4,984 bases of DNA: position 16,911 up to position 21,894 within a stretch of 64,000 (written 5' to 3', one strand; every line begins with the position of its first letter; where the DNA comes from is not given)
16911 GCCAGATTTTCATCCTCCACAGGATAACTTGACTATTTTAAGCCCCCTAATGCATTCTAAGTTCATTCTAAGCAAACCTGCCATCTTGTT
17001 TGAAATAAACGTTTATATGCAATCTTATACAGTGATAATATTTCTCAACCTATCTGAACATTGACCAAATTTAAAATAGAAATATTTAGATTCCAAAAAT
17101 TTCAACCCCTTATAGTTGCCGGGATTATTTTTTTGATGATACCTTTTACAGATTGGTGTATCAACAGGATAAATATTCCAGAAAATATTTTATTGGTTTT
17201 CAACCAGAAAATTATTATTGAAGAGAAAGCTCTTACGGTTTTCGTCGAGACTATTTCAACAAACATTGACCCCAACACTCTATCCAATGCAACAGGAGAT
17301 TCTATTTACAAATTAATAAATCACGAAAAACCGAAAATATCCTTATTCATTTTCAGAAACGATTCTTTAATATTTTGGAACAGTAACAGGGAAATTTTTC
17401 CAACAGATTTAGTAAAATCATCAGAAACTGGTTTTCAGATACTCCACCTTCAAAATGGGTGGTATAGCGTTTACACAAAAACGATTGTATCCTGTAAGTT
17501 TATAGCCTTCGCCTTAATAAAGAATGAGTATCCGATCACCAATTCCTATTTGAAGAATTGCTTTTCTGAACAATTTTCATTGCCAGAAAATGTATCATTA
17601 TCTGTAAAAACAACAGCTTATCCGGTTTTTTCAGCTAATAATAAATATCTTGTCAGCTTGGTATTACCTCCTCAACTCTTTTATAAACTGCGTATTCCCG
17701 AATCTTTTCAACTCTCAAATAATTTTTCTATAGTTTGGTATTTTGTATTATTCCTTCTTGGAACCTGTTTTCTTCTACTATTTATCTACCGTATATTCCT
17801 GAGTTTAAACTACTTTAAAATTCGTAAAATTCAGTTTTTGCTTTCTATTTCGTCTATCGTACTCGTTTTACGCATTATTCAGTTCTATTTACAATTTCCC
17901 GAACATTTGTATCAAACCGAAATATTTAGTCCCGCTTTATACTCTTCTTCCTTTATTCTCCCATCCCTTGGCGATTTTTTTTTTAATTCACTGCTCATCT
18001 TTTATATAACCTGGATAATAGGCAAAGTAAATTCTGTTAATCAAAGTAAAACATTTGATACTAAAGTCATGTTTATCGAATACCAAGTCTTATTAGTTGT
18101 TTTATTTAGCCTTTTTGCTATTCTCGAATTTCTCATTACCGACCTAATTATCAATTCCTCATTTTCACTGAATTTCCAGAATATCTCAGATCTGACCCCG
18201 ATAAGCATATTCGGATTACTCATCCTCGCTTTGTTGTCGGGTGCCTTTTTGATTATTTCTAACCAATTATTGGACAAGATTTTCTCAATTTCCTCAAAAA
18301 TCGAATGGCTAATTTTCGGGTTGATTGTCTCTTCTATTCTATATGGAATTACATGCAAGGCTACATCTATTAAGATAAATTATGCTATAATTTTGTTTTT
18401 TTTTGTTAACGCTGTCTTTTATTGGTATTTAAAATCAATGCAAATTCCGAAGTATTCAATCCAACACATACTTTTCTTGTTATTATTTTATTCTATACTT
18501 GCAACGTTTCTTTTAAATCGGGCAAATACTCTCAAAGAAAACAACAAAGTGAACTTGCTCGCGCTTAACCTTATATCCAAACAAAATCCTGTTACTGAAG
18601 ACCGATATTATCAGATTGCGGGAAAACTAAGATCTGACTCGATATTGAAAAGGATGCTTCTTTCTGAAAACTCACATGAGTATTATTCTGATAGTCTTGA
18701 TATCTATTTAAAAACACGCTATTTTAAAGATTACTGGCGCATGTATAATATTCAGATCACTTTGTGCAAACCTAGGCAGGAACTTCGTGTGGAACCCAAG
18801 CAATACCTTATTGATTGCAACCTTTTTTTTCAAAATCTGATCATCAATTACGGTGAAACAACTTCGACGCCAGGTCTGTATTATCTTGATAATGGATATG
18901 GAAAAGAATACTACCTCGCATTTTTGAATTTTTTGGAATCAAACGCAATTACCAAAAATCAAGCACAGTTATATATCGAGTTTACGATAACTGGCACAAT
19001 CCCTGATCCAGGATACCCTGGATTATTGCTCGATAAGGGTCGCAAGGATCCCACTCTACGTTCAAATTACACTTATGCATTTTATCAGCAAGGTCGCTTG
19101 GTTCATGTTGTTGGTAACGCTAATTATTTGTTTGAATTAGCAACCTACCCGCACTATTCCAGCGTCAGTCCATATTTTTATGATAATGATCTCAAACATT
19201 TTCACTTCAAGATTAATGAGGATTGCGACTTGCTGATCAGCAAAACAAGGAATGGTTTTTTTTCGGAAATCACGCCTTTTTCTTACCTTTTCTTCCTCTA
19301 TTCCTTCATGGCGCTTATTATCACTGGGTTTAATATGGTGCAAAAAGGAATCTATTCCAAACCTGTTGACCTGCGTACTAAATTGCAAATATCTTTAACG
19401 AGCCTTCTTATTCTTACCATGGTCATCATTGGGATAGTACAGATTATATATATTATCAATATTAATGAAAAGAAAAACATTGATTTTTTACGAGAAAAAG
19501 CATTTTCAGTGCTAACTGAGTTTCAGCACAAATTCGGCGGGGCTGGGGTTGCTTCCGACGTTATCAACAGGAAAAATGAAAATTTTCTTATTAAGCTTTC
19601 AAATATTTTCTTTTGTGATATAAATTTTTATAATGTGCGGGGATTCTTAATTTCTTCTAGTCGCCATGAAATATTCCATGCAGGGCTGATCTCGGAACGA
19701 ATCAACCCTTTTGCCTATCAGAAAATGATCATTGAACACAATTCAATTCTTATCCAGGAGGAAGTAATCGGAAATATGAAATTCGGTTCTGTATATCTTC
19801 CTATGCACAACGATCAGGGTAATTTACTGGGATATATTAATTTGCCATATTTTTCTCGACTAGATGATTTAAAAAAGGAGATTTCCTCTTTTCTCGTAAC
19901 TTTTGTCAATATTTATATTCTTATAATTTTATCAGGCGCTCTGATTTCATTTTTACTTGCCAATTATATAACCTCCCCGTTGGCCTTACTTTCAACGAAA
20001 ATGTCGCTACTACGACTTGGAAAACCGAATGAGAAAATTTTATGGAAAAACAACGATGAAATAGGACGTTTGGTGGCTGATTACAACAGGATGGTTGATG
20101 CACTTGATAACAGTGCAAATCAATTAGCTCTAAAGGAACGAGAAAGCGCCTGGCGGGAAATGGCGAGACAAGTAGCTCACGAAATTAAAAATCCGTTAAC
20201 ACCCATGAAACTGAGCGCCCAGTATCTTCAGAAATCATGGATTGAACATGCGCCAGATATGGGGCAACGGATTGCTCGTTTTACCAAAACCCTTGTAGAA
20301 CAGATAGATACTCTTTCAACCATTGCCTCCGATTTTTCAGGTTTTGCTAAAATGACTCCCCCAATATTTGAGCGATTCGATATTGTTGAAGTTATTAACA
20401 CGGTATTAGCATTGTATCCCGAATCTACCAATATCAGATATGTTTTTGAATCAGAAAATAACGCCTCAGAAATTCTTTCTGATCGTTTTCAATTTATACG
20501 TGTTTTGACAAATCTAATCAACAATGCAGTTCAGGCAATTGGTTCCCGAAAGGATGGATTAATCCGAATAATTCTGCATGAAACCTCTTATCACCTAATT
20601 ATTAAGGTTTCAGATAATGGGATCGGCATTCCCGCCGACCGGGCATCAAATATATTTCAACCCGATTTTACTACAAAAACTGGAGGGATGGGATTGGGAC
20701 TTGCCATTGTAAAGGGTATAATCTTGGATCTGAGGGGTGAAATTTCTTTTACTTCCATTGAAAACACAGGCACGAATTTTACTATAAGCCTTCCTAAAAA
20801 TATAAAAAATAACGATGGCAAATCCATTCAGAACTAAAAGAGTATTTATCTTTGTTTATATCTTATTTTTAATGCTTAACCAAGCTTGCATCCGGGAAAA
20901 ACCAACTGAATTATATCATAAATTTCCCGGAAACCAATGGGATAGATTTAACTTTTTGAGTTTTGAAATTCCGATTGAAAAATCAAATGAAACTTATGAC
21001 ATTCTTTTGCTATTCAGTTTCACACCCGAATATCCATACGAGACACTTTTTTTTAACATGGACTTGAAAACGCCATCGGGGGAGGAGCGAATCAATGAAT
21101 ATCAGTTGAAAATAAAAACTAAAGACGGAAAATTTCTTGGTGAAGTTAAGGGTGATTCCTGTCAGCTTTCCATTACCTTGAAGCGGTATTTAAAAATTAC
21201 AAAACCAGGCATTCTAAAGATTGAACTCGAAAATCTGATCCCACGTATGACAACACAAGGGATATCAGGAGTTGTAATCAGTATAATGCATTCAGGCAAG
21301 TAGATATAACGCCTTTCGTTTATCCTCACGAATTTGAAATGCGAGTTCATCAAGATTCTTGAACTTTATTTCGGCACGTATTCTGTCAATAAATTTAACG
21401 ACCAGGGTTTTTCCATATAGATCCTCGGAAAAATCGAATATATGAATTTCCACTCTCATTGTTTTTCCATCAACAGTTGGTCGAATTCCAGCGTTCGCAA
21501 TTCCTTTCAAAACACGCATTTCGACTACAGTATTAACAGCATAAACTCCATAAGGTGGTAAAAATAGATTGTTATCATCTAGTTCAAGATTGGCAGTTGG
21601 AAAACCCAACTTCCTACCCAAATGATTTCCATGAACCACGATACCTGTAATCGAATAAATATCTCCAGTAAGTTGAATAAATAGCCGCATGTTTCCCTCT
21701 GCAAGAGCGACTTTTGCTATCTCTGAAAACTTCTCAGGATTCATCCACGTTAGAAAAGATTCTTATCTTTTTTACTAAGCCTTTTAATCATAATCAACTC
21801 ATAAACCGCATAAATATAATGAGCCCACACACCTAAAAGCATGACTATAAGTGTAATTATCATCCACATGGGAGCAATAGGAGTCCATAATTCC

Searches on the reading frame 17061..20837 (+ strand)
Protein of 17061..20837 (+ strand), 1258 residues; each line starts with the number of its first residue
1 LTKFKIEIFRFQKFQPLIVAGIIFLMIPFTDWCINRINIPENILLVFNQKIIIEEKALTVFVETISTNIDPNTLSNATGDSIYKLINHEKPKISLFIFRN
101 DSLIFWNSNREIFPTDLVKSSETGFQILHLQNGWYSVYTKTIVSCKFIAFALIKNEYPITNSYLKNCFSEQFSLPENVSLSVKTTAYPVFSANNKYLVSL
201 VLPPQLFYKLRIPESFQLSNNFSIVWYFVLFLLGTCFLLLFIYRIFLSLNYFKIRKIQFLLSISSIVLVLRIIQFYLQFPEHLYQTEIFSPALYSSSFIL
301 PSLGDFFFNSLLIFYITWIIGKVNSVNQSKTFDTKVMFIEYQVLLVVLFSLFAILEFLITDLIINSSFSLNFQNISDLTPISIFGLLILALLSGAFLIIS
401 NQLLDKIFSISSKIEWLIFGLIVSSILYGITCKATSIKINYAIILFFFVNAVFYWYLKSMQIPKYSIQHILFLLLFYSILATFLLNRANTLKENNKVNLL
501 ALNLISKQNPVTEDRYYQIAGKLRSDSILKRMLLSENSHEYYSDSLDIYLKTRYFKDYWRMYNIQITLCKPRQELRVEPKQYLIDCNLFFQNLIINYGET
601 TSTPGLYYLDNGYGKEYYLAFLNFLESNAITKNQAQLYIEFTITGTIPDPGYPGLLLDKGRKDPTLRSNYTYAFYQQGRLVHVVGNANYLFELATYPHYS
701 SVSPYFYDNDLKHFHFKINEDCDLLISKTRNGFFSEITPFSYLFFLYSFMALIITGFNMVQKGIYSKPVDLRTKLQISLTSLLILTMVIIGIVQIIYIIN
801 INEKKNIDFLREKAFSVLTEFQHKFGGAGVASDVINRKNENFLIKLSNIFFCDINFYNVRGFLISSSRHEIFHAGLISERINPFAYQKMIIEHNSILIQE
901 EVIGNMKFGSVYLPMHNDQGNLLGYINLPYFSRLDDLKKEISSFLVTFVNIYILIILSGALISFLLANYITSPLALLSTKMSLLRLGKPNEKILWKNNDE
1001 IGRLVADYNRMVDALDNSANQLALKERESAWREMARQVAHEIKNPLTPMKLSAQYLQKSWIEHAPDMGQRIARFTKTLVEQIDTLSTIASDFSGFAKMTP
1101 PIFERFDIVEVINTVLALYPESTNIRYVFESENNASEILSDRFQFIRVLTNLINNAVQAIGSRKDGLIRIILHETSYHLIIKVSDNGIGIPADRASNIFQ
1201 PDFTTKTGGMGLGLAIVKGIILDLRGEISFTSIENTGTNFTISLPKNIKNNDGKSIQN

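Call 11: search_protein_families(library=pfam, proteins=[window:17061-20837:+], max_evalue=0.01)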
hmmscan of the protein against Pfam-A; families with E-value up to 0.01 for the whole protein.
window:17061-20837:+ (1258 aa): 4 families
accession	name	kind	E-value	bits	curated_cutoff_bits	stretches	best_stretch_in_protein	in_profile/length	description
PF02518.31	HATPase_c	-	8.9e-23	81.3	26.4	1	1142-1247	3-110/111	Histidine kinase-, DNA gyrase B-, and HSP90-like ATPase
PF00512.31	HisKA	-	3.8e-08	33.7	26.9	1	1031-1098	2-63/66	His Kinase A (phospho-acceptor) domain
PF14501.12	HATPase_c_5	-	8.5e-06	26.1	22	1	1143-1237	4-94/102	GHKL domain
PF00672.30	HAMP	-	0.0093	16.7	25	0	965-1015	1-51/53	HAMP domain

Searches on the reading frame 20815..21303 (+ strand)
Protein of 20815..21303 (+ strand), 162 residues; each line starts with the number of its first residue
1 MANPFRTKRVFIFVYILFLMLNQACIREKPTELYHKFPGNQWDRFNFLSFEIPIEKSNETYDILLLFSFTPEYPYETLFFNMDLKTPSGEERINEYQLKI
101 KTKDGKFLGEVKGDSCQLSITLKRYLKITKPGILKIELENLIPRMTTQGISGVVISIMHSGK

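Call 11: search_protein_families(library=pfam, proteins=[window:20815-21303:+], max_evalue=0.01)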
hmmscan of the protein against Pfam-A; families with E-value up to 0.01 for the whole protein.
window:20815-21303:+ (162 aa): 1 family
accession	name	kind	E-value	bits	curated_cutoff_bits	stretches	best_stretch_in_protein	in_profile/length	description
PF14109.11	GldH_lipo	-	4.3e-19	70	27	1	33-155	5-127/129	GldH lipoprotein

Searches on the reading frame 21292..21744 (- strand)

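Call 11: search_protein_families(library=pfam, proteins=[window:21292-21744:-], max_evalue=0.01)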
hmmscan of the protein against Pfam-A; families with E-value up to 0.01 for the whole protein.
window:21292-21744:- (150 aa): 1 family
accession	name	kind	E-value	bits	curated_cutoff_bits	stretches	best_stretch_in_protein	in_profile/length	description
PF01687.23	Flavokinase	-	2.7e-42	144.3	19.6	1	28-146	3-121/124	Riboflavin kinase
